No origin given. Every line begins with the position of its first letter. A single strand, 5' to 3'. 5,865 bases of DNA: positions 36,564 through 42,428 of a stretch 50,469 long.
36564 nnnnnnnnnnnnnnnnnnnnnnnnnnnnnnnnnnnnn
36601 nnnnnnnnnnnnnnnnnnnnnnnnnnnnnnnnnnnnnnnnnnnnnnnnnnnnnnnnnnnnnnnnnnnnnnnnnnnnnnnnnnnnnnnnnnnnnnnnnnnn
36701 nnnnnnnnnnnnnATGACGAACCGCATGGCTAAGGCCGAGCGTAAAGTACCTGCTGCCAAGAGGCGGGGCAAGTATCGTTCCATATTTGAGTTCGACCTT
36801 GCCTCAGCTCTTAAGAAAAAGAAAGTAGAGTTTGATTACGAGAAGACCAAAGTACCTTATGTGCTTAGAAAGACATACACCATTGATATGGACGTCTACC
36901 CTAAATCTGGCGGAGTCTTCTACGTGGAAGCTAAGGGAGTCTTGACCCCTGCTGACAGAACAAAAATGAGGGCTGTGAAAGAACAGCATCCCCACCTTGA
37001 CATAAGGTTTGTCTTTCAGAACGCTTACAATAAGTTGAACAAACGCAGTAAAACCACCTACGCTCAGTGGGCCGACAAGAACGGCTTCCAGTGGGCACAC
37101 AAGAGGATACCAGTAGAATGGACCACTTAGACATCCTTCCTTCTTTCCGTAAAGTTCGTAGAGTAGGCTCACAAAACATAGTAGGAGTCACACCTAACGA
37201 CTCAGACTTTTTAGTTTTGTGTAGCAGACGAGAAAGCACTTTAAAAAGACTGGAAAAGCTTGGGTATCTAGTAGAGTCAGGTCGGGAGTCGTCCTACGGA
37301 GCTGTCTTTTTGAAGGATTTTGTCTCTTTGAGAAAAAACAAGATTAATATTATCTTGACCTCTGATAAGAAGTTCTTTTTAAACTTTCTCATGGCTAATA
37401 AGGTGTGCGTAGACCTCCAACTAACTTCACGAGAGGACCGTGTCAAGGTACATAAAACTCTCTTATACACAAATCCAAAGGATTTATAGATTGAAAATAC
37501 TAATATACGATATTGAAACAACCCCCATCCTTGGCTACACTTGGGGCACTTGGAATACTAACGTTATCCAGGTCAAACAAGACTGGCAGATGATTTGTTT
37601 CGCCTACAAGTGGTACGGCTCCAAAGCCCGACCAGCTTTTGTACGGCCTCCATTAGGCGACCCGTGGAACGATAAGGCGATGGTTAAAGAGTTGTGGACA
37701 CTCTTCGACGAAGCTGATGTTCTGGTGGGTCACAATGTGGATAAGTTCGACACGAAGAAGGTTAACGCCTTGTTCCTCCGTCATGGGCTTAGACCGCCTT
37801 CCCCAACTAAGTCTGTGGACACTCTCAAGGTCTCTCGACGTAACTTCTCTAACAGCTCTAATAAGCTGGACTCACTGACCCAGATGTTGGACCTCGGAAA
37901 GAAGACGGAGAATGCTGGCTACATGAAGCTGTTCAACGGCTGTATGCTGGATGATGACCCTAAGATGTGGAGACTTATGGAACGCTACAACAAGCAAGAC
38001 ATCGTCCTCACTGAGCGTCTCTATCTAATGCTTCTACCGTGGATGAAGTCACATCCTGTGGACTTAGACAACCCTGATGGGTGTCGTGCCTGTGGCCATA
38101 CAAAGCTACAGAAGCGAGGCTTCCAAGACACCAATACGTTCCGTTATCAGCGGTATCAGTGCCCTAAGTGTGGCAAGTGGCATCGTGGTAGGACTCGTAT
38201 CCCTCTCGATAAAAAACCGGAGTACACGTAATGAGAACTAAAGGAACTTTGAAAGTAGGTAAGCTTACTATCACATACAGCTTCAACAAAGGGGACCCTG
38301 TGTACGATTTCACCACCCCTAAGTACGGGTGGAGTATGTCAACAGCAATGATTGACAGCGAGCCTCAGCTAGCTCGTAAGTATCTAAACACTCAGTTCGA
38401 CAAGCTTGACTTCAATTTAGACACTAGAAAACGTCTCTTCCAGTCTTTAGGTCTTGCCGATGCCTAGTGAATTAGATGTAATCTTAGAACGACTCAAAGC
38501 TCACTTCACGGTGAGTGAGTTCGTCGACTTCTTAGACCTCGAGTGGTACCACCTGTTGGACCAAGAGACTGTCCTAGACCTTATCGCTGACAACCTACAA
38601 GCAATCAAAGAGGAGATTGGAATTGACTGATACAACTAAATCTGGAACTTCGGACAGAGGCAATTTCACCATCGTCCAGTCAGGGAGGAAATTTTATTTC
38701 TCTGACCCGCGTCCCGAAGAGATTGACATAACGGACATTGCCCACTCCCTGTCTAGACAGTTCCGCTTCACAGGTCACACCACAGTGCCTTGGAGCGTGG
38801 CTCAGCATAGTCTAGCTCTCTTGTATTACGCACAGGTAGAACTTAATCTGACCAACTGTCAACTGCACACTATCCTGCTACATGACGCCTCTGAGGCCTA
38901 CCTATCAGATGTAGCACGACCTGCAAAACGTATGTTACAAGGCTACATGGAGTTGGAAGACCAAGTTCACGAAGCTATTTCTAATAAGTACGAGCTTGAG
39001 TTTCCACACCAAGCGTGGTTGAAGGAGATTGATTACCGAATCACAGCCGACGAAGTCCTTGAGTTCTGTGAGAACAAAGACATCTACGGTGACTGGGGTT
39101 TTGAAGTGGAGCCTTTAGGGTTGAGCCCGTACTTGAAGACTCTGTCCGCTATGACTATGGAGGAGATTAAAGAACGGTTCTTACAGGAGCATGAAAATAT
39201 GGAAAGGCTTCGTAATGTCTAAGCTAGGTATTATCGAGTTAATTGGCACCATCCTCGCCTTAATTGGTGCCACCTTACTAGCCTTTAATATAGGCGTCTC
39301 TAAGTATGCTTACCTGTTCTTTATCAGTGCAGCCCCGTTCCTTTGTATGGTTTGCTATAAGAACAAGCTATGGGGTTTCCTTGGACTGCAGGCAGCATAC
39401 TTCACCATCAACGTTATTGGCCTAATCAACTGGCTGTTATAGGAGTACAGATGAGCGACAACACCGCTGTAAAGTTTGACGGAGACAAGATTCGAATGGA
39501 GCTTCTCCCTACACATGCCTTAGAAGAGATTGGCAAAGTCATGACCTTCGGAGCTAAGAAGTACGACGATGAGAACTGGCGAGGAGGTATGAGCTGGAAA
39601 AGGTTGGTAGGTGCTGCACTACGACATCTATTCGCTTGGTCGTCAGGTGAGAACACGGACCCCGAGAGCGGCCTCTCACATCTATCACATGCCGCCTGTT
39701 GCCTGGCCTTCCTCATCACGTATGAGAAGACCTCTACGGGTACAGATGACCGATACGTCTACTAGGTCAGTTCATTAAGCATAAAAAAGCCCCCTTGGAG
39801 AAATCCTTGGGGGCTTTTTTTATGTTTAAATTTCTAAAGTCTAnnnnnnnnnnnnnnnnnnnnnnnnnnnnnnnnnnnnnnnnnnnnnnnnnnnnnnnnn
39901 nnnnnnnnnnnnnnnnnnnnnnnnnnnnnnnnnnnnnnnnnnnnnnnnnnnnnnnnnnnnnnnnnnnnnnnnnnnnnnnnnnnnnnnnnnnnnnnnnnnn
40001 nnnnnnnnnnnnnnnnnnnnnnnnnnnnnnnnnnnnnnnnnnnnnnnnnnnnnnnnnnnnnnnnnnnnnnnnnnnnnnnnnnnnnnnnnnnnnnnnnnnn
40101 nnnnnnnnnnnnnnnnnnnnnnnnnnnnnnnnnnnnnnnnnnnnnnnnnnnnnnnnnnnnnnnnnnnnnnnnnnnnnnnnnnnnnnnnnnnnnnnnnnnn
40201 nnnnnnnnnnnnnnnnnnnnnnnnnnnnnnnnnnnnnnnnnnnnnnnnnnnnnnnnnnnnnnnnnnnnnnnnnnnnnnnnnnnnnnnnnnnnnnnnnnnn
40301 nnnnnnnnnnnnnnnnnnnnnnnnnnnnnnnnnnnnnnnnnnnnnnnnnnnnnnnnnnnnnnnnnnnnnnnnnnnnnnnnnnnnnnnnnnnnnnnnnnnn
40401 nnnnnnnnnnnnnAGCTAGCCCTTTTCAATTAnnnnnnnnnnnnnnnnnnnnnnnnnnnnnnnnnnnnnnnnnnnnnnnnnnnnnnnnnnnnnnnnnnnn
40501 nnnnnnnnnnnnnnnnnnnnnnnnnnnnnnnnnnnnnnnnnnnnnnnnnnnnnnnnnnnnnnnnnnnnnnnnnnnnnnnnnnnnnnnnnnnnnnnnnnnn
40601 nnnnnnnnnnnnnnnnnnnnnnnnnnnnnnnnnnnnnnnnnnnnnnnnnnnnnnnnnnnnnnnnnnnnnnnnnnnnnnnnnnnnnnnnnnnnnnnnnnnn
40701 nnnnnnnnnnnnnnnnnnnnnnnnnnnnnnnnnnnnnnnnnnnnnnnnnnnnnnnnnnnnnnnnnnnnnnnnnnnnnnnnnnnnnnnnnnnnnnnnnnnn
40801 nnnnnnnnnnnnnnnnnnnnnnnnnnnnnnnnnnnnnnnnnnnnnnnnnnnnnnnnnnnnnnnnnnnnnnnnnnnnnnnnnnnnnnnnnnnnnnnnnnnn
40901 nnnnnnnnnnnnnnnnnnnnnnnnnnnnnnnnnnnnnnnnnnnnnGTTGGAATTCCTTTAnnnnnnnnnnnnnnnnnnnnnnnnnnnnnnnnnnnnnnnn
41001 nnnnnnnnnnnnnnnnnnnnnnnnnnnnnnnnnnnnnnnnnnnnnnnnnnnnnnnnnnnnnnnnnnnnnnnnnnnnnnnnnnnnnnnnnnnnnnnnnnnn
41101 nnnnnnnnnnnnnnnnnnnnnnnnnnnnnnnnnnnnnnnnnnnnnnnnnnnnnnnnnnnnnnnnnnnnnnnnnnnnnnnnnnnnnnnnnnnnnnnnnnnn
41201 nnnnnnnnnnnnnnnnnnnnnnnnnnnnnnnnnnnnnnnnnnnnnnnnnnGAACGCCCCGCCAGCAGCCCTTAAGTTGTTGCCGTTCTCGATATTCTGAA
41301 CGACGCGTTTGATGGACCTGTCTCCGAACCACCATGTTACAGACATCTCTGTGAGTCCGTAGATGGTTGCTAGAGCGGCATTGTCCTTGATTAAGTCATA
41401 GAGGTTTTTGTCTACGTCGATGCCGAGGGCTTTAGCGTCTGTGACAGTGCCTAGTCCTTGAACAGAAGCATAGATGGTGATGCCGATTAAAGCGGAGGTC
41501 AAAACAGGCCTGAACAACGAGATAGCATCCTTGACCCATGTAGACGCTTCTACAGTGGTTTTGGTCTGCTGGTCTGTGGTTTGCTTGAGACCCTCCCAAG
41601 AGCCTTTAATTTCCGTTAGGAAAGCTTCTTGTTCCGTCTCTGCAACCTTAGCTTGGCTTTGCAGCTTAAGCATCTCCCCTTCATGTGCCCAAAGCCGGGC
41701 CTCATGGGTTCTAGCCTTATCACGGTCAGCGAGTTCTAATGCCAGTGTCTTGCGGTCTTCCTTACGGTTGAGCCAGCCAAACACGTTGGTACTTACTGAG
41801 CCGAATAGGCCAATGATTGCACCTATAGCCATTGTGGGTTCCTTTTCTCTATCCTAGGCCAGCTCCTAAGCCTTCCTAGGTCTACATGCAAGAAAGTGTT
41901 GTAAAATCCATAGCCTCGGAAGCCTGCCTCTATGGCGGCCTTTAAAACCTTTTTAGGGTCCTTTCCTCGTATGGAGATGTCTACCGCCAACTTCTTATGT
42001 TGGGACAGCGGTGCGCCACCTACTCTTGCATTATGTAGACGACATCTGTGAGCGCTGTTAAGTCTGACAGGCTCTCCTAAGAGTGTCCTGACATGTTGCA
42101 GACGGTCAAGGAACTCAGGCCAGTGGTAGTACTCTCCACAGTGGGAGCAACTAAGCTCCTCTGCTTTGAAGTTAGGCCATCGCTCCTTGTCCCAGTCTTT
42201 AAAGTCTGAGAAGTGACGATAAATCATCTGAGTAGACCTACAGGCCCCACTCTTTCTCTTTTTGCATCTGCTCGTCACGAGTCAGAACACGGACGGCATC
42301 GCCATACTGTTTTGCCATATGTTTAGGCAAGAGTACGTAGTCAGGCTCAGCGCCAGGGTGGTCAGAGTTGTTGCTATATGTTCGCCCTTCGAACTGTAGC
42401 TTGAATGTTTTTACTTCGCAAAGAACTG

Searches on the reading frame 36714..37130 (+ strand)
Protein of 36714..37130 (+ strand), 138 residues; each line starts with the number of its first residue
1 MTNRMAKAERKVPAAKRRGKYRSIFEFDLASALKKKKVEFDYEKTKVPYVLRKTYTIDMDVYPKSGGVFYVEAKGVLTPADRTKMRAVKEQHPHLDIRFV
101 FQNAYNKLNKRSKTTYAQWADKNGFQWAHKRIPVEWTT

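Call 13: search_protein_families(library=pfam, proteins=[window:36714-37130:+], max_evalue=0.01)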
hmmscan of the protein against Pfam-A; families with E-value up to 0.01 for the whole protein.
window:36714-37130:+ (138 aa): 1 family
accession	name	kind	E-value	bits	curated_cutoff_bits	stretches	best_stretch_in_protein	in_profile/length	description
PF05367.17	Phage_endo_I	-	2.8e-32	111.8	29.1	1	14-137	8-130/149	Phage endonuclease I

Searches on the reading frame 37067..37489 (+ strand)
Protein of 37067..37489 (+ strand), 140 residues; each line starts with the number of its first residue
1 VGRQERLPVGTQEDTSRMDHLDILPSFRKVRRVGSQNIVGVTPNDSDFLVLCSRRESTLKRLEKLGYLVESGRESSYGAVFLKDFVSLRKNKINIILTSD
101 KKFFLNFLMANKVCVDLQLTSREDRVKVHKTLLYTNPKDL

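Call 13: search_protein_families(library=pfam, proteins=[window:37067-37489:+], max_evalue=0.01)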
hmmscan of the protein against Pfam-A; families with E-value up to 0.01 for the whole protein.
window:37067-37489:+ (140 aa): 0 families

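Call 39: search_protein_families(library=phrogs, proteins=[window:37067-37486:+], max_evalue=0.01)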
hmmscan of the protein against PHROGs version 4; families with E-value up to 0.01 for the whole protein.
window:37067-37486:+ (140 aa): 1 family
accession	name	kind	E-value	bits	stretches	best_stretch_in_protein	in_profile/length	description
phrog_15166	-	unknown function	4.2e-13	50.1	1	31-138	19-129/141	-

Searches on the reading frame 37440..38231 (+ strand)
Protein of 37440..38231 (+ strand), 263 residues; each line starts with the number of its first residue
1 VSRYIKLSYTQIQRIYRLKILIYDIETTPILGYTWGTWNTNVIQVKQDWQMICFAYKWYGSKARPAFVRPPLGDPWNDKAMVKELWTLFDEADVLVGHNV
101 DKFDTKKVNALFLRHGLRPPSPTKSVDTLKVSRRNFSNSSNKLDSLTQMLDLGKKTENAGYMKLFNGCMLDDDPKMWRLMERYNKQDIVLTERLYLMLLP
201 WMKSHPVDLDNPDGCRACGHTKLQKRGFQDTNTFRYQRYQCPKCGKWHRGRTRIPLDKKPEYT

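Call 13: search_protein_families(library=pfam, proteins=[window:37440-38231:+], max_evalue=0.01)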
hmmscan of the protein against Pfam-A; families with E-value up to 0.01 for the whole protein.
window:37440-38231:+ (263 aa): 2 families
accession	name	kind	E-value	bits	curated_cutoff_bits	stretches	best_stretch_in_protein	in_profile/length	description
PF13482.12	RNase_H_2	-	2.6e-10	40.9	22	1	54-196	20-162/165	RNase_H superfamily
PF00929.31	RNase_T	-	0.0035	18.3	24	1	81-155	73-148/164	Exonuclease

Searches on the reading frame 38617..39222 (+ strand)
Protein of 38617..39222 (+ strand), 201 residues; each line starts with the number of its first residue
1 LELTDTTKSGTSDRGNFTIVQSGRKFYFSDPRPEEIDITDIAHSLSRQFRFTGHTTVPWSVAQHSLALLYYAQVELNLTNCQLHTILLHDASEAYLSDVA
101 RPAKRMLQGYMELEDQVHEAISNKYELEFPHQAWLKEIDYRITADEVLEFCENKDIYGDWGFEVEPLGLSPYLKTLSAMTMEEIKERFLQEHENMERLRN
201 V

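Call 13: search_protein_families(library=pfam, proteins=[window:38617-39222:+], max_evalue=0.01)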
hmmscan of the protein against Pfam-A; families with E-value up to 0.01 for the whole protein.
window:38617-39222:+ (201 aa): 0 families

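Call 39: search_protein_families(library=phrogs, proteins=[window:38617-39219:+], max_evalue=0.01)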
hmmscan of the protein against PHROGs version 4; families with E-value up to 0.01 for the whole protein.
window:38617-39219:+ (201 aa): 6 families
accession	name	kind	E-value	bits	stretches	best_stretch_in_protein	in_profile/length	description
phrog_318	-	other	6.9e-46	158.2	1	9-199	91-271/296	deoxyribonucleoside 5' monophosphate phosphatase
phrog_8467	-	other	1.2e-33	117.5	1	21-195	28-191/195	deoxyribonucleoside 5' monophosphate phosphatase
phrog_20276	-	unknown function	1.8e-19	71.1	1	20-121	6-101/103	-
phrog_6402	-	other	1.6e-11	45.4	1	89-150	2-63/111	deoxyribonucleoside 5' monophosphate phosphatase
phrog_21461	-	other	6.2e-09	36.3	1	21-64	7-50/52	phosphohydrolase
phrog_6047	-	unknown function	2.9e-05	25.2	1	60-140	31-116/186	-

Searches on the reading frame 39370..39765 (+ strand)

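Call 13: search_protein_families(library=pfam, proteins=[window:39370-39765:+], max_evalue=0.01)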
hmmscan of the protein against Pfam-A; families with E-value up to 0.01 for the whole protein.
window:39370-39765:+ (131 aa): 1 family
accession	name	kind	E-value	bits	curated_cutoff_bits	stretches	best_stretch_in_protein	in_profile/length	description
PF18909.5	dGTP_diPhyd_N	-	2.1e-35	121.1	27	1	31-128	2-99/99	dATP/dGTP diphosphohydrolase, N-terminal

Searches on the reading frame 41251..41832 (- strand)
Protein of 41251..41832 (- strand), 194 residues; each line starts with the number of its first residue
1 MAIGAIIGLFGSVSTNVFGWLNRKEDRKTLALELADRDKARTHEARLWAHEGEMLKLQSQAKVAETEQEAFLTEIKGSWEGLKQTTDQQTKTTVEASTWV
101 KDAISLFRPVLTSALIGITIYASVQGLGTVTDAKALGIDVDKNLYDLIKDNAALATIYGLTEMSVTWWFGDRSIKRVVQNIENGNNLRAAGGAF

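Call 106: search_protein_families(library=pfam, proteins=[window:41251-41832:-], max_evalue=0.01)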
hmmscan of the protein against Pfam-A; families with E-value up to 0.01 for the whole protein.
window:41251-41832:- (194 aa): 1 family
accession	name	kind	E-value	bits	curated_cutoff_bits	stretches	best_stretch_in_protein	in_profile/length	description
PF20977.2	GatF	-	0.0096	16.5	33.4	0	32-91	79-139/150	Glutamyl-tRNA(Gln) amidotransferase subunit F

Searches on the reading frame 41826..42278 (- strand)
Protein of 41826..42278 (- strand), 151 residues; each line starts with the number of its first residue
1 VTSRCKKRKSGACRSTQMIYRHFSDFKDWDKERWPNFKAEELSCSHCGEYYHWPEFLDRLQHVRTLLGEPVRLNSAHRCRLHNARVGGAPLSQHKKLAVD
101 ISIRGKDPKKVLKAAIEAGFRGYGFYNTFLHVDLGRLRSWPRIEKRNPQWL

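Call 106: search_protein_families(library=pfam, proteins=[window:41826-42278:-], max_evalue=0.01)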
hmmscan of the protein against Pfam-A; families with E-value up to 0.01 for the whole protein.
window:41826-42278:- (151 aa): 2 families
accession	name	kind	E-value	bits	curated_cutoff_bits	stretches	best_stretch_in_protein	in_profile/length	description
PF08291.16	Peptidase_M15_3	-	7.9e-19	68.2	23.2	1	53-133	25-108/108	Peptidase M15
PF05951.18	Peptidase_M15_2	-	1.6e-05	25.2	27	1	81-140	89-153/153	Bacterial protein of unknown function (DUF882)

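Call 113: find_related_loci(query=window:41826-42278:-, collection=viral_contigs, flank=10000)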
Query window:41826-42278:- (151 aa) in viral_contigs; peptide patterns used: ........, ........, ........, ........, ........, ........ (x = any residue, [..] = any of these).
20 stretches matched a pattern; 1 encode a relative of the query (tblastn E <= 1e-3); 1 distinct loci.
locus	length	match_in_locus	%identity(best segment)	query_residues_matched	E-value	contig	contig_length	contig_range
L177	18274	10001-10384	60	12-140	4e-53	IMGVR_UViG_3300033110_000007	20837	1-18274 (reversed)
